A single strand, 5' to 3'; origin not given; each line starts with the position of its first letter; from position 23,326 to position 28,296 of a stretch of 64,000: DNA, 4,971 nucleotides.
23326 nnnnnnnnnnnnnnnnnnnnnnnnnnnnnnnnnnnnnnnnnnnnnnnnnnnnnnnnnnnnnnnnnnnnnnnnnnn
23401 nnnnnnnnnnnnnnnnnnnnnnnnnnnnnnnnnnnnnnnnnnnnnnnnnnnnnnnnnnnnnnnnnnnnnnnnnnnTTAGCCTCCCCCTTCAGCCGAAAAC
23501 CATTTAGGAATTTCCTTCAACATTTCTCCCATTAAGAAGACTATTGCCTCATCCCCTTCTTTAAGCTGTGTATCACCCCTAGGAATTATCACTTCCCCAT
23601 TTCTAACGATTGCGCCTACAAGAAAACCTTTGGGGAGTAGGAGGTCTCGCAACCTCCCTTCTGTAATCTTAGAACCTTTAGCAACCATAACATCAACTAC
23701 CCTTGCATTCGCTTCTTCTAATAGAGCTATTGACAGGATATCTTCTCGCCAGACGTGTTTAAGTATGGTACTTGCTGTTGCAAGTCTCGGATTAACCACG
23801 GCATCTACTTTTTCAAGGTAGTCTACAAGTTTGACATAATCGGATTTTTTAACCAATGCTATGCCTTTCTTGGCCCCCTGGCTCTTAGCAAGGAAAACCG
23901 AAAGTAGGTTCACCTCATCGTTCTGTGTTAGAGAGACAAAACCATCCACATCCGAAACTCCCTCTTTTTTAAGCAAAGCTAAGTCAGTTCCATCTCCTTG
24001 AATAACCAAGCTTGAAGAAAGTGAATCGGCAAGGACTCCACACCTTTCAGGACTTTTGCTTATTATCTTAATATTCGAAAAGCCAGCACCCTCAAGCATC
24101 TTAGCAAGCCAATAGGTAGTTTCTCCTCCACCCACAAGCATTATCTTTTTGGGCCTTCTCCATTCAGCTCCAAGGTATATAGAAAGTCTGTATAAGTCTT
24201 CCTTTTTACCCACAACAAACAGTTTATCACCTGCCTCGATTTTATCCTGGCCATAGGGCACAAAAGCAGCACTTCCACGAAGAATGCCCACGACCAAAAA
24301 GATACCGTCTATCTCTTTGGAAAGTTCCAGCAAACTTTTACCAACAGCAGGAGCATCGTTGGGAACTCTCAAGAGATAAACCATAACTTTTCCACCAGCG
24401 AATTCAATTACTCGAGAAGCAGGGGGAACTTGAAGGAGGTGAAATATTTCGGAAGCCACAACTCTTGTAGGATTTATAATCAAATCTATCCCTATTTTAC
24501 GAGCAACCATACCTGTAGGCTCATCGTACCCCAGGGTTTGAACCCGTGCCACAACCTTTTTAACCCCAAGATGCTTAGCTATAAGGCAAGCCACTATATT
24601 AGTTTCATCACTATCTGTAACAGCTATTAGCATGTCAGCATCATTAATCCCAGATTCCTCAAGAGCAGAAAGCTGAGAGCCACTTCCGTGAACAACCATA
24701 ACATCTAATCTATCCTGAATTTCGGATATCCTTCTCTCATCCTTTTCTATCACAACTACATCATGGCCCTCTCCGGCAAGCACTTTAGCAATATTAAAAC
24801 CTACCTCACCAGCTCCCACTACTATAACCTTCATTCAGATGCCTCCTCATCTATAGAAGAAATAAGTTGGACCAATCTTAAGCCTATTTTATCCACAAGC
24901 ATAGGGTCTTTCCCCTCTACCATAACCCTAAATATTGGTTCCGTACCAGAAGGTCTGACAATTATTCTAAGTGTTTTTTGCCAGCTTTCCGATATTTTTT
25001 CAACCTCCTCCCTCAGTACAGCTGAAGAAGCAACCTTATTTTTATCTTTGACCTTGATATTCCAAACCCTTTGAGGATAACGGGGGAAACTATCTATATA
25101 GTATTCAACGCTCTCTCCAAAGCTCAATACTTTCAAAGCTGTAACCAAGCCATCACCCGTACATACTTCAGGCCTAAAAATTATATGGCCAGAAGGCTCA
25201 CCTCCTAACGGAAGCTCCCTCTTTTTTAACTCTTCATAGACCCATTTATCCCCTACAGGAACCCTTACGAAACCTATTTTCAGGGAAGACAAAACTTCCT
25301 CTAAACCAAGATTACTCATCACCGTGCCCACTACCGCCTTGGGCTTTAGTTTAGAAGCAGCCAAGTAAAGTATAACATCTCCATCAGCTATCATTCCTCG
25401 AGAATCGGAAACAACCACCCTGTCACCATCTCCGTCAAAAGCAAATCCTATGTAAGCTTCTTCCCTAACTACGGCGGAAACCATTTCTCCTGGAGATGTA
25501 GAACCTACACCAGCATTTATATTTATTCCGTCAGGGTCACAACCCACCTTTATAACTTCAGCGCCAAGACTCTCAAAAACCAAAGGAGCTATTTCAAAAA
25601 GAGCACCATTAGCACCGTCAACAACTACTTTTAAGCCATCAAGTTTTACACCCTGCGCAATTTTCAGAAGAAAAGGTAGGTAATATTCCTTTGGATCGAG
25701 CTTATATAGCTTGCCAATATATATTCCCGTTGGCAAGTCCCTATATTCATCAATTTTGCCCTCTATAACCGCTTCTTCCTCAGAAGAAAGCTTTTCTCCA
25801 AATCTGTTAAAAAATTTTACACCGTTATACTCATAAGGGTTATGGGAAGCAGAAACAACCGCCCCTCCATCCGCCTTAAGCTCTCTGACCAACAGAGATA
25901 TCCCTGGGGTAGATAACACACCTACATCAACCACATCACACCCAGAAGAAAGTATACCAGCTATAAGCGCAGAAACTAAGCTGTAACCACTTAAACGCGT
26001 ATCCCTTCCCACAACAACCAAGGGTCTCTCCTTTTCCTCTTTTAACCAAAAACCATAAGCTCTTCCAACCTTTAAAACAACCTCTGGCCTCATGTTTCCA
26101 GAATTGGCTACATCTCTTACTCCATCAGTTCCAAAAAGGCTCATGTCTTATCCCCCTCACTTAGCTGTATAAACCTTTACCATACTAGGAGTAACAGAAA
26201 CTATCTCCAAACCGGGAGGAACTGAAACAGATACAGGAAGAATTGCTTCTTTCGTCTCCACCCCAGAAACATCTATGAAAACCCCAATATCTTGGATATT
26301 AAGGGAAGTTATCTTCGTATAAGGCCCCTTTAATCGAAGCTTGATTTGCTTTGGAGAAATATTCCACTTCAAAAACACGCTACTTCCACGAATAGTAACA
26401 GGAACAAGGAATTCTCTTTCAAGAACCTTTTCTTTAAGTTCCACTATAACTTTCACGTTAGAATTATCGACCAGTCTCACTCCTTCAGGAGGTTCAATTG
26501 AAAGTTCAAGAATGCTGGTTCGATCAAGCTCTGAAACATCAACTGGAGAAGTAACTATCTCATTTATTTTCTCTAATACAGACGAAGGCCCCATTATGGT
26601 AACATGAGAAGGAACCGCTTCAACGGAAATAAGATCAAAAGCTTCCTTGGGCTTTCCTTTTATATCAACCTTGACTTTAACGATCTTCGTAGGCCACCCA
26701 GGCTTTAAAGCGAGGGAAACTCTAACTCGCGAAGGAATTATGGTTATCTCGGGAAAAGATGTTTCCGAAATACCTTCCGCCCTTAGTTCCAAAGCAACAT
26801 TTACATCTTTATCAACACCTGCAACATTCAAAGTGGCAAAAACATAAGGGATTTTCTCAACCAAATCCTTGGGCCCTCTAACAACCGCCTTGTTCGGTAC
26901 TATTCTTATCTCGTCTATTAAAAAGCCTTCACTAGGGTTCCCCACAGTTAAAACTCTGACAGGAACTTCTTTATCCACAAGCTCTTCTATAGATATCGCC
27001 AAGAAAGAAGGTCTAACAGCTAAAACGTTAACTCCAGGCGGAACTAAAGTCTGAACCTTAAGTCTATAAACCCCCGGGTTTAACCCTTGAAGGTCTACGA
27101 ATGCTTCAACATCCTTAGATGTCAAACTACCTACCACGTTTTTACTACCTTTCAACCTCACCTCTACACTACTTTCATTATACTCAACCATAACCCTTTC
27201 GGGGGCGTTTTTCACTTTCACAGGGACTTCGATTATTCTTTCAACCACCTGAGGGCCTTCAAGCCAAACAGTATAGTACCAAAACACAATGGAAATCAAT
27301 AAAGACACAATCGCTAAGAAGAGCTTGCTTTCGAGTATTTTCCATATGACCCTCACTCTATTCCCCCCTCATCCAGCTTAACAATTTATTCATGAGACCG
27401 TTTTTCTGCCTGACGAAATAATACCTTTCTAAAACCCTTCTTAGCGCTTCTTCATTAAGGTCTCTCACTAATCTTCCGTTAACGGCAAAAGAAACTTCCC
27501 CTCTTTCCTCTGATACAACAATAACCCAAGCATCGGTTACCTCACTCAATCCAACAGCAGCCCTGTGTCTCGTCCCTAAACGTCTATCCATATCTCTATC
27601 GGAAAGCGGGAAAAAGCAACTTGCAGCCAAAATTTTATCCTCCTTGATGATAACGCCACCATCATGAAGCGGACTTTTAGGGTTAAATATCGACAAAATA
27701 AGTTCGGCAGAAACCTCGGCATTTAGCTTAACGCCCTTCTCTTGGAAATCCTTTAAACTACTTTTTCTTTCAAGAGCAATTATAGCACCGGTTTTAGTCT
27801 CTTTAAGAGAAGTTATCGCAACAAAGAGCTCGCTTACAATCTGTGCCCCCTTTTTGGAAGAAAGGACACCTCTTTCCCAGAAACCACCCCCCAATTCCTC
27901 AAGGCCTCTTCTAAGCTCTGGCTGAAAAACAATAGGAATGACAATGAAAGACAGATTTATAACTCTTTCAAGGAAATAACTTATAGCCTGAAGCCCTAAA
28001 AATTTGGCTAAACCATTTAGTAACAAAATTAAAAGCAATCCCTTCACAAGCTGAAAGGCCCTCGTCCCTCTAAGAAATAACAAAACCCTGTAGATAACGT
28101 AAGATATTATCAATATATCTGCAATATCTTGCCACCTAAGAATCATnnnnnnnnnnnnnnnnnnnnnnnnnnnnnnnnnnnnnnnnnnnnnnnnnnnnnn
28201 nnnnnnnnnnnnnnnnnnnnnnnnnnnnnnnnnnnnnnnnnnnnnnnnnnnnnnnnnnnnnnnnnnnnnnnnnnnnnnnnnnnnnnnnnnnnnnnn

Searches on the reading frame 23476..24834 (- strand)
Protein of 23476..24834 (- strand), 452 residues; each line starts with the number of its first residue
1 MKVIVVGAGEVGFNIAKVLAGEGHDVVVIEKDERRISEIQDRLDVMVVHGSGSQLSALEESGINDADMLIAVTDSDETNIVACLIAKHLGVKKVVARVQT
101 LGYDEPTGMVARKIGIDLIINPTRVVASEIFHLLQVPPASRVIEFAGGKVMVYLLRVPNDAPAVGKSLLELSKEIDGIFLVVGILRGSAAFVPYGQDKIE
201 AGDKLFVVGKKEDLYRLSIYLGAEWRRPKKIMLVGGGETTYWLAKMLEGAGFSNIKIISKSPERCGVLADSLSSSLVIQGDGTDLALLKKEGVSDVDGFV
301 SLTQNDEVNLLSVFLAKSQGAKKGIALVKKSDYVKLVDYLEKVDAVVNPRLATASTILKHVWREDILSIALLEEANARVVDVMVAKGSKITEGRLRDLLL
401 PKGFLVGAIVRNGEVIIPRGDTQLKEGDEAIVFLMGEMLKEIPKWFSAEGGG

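Call 18: search_protein_families(library=pfam, proteins=[window:23476-24834:-], max_evalue=0.00001)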
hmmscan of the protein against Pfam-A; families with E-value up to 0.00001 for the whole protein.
window:23476-24834:- (452 aa): 6 families
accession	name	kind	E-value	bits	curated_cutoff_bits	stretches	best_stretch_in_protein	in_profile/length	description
PF02254.24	TrkA_N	-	5.2e-50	169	23.8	2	3-122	1-116/116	TrkA-N domain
PF02080.26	TrkA_C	-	1.5e-22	79.7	27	2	153-217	2-66/71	TrkA-C domain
PF01488.26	Shikimate_DH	-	9.6e-11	42.4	24.3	0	2-79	14-89/138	Shikimate / quinate 5-dehydrogenase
PF13241.12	NAD_binding_7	-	8.1e-09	36.4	22.1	0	2-90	9-86/104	Putative NAD(P)-binding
PF03807.23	F420_oxidored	-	2.6e-07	31.6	21.6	0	2-51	1-52/94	NADP oxidoreductase coenzyme F420-dependent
PF03721.20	UDPG_MGDP_dh_N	-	5.2e-06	26.6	27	0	1-41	1-41/187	UDP-glucose/GDP-mannose dehydrogenase family, NAD binding domain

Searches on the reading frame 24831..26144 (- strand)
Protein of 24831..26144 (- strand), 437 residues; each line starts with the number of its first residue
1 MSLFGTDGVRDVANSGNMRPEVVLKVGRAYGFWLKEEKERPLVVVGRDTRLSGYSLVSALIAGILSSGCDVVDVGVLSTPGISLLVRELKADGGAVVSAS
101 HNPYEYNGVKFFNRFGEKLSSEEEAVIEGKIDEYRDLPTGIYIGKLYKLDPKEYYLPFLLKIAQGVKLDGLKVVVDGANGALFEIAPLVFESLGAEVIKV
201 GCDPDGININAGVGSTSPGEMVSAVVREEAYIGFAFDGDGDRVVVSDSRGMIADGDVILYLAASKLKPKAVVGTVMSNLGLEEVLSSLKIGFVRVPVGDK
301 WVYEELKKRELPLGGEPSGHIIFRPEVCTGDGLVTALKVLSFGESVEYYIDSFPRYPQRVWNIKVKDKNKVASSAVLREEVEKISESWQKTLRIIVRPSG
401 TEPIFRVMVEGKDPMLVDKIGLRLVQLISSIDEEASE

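Call 18: search_protein_families(library=pfam, proteins=[window:24831-26144:-], max_evalue=0.00001)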
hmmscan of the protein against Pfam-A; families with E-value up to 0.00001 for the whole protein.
window:24831-26144:- (437 aa): 4 families
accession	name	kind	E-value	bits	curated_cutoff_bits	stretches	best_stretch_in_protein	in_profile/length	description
PF02878.22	PGM_PMM_I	-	2.9e-42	144.1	22.5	1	2-134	2-134/138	Phosphoglucomutase/phosphomannomutase, alpha/beta/alpha domain I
PF02880.22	PGM_PMM_III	-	4e-26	91.8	20.7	1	254-341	1-95/115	Phosphoglucomutase/phosphomannomutase, alpha/beta/alpha domain III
PF02879.22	PGM_PMM_II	-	1.6e-12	48.3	29.3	1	159-250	7-103/103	Phosphoglucomutase/phosphomannomutase, alpha/beta/alpha domain II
PF00408.26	PGM_PMM_IV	-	2.3e-10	40.8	23.1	1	362-420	3-61/68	Phosphoglucomutase/phosphomannomutase, C-terminal domain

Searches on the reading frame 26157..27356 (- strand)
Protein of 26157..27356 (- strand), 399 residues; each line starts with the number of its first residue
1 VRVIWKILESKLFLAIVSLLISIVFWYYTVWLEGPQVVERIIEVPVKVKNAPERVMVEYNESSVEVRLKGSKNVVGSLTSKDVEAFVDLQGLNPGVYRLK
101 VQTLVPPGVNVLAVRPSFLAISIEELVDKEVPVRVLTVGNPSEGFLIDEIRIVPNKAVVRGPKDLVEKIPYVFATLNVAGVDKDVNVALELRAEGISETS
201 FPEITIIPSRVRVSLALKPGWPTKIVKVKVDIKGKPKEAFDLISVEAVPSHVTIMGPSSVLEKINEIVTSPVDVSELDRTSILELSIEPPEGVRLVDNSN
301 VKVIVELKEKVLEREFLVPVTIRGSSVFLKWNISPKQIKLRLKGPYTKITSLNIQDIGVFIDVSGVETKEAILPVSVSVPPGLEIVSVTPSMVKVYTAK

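Call 18: search_protein_families(library=pfam, proteins=[window:26157-27356:-], max_evalue=0.00001)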
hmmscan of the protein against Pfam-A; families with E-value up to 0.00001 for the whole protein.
window:26157-27356:- (399 aa): 1 family
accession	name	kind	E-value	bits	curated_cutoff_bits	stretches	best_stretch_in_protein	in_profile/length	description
PF07949.17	YbbR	-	5.8e-33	113.5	22.3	3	226-304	1-80/81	YbbR-like protein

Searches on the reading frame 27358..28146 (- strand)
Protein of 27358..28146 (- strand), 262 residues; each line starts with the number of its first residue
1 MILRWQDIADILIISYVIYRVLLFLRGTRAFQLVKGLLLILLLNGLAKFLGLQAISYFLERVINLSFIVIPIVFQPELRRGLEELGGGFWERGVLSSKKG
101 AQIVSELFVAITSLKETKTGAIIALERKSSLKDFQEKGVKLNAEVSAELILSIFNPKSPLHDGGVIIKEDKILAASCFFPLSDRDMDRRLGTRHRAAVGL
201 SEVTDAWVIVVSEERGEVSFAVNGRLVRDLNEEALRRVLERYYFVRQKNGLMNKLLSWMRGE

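Call 18: search_protein_families(library=pfam, proteins=[window:27358-28146:-], max_evalue=0.00001)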
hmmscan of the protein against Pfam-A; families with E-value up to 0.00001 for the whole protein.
window:27358-28146:- (262 aa): 1 family
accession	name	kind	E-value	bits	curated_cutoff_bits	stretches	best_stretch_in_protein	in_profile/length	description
PF02457.21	DAC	-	3e-41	140.2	27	1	110-225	3-118/119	DisA bacterial checkpoint controller nucleotide-binding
